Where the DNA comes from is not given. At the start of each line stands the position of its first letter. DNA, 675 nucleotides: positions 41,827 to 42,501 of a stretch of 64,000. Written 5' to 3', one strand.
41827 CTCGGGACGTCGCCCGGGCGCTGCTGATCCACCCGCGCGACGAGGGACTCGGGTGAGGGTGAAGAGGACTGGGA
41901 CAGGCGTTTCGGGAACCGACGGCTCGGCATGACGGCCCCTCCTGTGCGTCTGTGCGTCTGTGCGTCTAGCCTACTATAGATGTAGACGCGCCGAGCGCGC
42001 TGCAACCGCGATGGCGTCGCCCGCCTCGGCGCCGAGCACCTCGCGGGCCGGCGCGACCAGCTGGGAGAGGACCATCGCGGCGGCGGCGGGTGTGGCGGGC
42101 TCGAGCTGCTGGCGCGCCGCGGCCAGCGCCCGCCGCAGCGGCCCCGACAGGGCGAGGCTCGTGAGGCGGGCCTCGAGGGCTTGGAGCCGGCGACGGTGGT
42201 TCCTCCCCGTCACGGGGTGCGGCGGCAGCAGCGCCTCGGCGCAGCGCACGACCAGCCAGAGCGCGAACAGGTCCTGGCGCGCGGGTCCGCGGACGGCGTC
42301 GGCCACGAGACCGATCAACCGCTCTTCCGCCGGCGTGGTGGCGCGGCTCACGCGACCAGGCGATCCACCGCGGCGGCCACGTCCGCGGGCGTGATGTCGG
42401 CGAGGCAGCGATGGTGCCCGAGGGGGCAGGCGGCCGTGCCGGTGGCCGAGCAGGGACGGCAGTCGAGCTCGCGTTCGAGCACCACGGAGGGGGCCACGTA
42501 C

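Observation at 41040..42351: DnaB C-terminal-domain-only protein next to yebC-ruvCAB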

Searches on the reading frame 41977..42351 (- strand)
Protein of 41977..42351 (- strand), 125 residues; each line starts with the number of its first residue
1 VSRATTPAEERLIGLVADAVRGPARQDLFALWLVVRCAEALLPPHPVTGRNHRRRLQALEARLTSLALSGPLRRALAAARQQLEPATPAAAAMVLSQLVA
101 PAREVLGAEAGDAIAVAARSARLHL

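Call 11: find_homologous_proteins(query=window:41977-42351:-, max_evalue=0.001)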
Query window:41977-42351:- (125 aa): 997 proteins with E <= 0.001 among 1578 candidates; the best 120 are listed.
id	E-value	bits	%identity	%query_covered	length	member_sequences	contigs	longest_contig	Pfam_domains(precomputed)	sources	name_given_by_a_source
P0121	8.5e-65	234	98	100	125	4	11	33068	-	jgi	-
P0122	3.8e-59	216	90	98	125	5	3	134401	-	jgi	jgi:hypothetical protein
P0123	3.1e-58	213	90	98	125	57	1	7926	-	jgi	-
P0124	5.5e-58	212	92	86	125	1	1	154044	-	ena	-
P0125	1.0e-57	211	89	100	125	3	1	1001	-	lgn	-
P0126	2.8e-57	210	89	100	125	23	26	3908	-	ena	-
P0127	2.7e-56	207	88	100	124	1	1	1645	-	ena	-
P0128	2.9e-56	207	88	85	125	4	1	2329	-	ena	-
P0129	1.6e-53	198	82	100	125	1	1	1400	-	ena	-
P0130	2.6e-53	197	86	100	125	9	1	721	-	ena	-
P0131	3.4e-53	197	82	100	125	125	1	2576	-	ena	-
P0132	3.5e-53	197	85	98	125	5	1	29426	-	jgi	jgi:hypothetical protein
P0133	4.1e-53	196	81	100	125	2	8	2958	-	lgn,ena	-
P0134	4.2e-53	196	82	100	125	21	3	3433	-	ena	-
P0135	1.5e-52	195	84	100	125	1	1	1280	-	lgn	-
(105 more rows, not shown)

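Call 41: predict_structure(alignment_id=A4)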
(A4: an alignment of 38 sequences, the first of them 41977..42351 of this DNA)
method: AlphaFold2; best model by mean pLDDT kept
length: 125 residues; sequences in the alignment: 38
mean_pLDDT: 93.4   pTM: 0.87
mean pLDDT of the five models: 93.4, 93.0, 92.3, 91.8, 91.1
residues with pLDDT >= 90: 111; 70-90: 12; 50-70: 1; < 50: 1
segments of 3 or more residues with pLDDT < 50: none
pLDDT, mean of each block of 10 residues (from residue 1): 78 92 91 96 93 97 94 96 96 98 96 96 90
secondary structure, 60 per line:
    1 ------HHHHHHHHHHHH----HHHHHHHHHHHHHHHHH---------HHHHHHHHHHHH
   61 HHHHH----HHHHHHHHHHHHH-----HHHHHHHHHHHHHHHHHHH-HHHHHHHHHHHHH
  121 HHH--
elements in order: H7-18 H23-39 H49-65 H70-82 H88-106 H108-123

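Call 43: fold_search(model_id=the predicted structure, library=pdb)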
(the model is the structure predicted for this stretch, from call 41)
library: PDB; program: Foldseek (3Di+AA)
matches with E <= 10: 268; with E <= 0.001: 0
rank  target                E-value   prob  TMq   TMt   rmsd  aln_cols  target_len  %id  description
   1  9dbu                  1.3e+00  0.20  0.29  0.33  12.4       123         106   17  Apo Structure of Computationally Designed Homotetramer PW1 (released 2025-08-27)
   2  9v7j_AL               1.3e+00  0.16  0.31  0.26  12.0       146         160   10  Phycobilisome core from Gloeobacter violaceus PCC 7421 (released 2025-09-24)
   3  6gkf_C                1.3e+00  0.16  0.30  0.21   8.5       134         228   13  Structure of 14-3-3 gamma in complex with caspase-2 14-3-3 binding motif Ser139 (released 2018-10-17)
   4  7trb_B                1.3e+00  0.08  0.23  0.15  13.1       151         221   14  CRYSTAL STRUCTURE OF FARNESOID X-ACTIVATED RECEPTOR COMPLEXED WITH COMPOUND-32 AKA (1S,3S)-N-({4-[5-(2-FLUOROPR OPAN-2 (released 2022-06-29)
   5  9m07                  1.4e+00  0.25  0.35  0.39  10.3       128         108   16  Histidine kinase QseE sensor domain of Salmonella Typhimurium SL1344 (released 2025-11-19)
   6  5q0n_C                1.4e+00  0.09  0.26  0.17  12.0       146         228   15  Ligand binding to FARNESOID-X-RECEPTOR (released 2017-07-05)
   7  6yx7_BBB              1.5e+00  0.16  0.31  0.26  12.2       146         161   13  The high resolution structure of allophycocyanin from cyanobacterium Nostoc sp. WR13, the P21212 crystal form. (released 2021-05-12)
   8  4d2d_A                1.5e+00  0.07  0.22  0.08  13.6       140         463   17  Structure of a tri peptide bound POT family peptide transporter (released 2014-06-25)
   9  9lp2_G                1.5e+00  0.12  0.26  0.22  14.8       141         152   12  Crystal structure of de novo designed amantadine induced heterodimer dAID23.4 (released 2025-12-17)
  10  7trb_A                1.5e+00  0.10  0.27  0.18  13.3       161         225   11  CRYSTAL STRUCTURE OF FARNESOID X-ACTIVATED RECEPTOR COMPLEXED WITH COMPOUND-32 AKA (1S,3S)-N-({4-[5-(2-FLUOROPR OPAN-2 (released 2022-06-29)
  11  8rrm_B                1.6e+00  0.13  0.30  0.21   8.3       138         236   13  tripartite complex between 14-3-3 sigma, Fusicoccin-A, and a phosphopeptide optimized for a Fusicoccin-mediated stabil (released 2025-02-12)
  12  4po5_B                1.6e+00  0.12  0.28  0.23  12.7       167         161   11  Crystal structure of allophycocyanin B from Synechocystis PCC 6803 (released 2014-10-29)
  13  1ezf_C                1.8e+00  0.38  0.45  0.22   6.6       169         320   11  CRYSTAL STRUCTURE OF HUMAN SQUALENE SYNTHASE (released 2000-10-18)
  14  2kat_MODEL_1_A        1.8e+00  0.25  0.36  0.38   9.0       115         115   14  Solution structure of protein BPP2914 from Bordetella parapertussis. Northeast Structural Genomics Consortium  (released 2008-12-16)
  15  6yo8_C                1.8e+00  0.23  0.36  0.23   8.3       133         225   12  Binary complex of 14-3-3 zeta with Glucocorticoid Receptor (GR) pT524 peptide (released 2021-03-24)
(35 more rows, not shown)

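Call 46: fold_search(model_id=the predicted structure, library=viral)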
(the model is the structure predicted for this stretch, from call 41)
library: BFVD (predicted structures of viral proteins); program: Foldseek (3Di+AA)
matches with E <= 10: 196; with E <= 0.001: 0
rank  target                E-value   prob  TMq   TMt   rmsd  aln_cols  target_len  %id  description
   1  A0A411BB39            1.1e+00  0.35  0.38  0.27  12.1       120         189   16  (no name in the UniProt tables at hand)
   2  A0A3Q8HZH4            1.1e+00  0.12  0.28  0.25  10.3       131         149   12  (no name in the UniProt tables at hand)
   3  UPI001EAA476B         1.1e+00  0.11  0.25  0.23  11.6       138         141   14  (no name look-up for this kind of identifier)
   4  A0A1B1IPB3            1.2e+00  0.20  0.34  0.11  10.4       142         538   14  (no name in the UniProt tables at hand)
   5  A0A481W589            1.2e+00  0.12  0.26  0.22  14.8       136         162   12  Uncharacterized protein [Pseudomonas phage Psa21]
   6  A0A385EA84            1.4e+00  0.08  0.23  0.15  17.5       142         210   15  Uncharacterized protein [Caulobacter phage CcrPW]
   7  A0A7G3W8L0            1.5e+00  0.12  0.30  0.18  16.5       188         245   11  Putative P0 [Allium polerovirus A]
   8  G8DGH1                1.6e+00  0.10  0.28  0.09  14.1       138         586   17  (no name in the UniProt tables at hand)
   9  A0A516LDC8            1.6e+00  0.09  0.27  0.10  18.9       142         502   12  (no name in the UniProt tables at hand)
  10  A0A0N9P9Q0            1.8e+00  0.18  0.38  0.21  10.9       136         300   10  (no name in the UniProt tables at hand)
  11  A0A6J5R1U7            1.8e+00  0.08  0.26  0.26  15.9       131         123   15  Uncharacterized protein [uncultured Caudovirales phage]
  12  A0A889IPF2            1.9e+00  0.11  0.33  0.16  21.1       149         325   13  (no name in the UniProt tables at hand)
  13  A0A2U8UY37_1          1.9e+00  0.07  0.21  0.04  15.9       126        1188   13  (no name in the UniProt tables at hand)
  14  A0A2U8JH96            2.0e+00  0.20  0.33  0.25  14.7       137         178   10  P20 protein [Arracacha virus 1]
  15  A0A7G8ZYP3            2.0e+00  0.16  0.35  0.36  12.0       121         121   12  Uncharacterized protein [Pasteurella phage vB_PmuP_Pa7]
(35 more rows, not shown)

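Call 48: search_protein_families(library=padloc, proteins=[window:41977-42351:-], max_evalue=0.01)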
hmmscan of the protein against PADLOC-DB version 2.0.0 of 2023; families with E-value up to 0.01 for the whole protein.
window:41977-42351:- (125 aa): 0 families

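Call 49: search_protein_families(library=phrogs, proteins=[window:41977-42351:-], max_evalue=0.01)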
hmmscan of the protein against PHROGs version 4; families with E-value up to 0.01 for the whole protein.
window:41977-42351:- (125 aa): 0 families

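Call 50: search_protein_families(library=pfam, proteins=[window:41977-42351:-], max_evalue=10)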
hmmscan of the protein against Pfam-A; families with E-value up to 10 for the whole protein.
window:41977-42351:- (125 aa): 1 family
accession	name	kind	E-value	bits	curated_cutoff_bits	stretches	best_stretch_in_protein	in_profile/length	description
PF12311.13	DUF3632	-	0.15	12.9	23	1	46-93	64-114/175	Protein of unknown function (DUF3632)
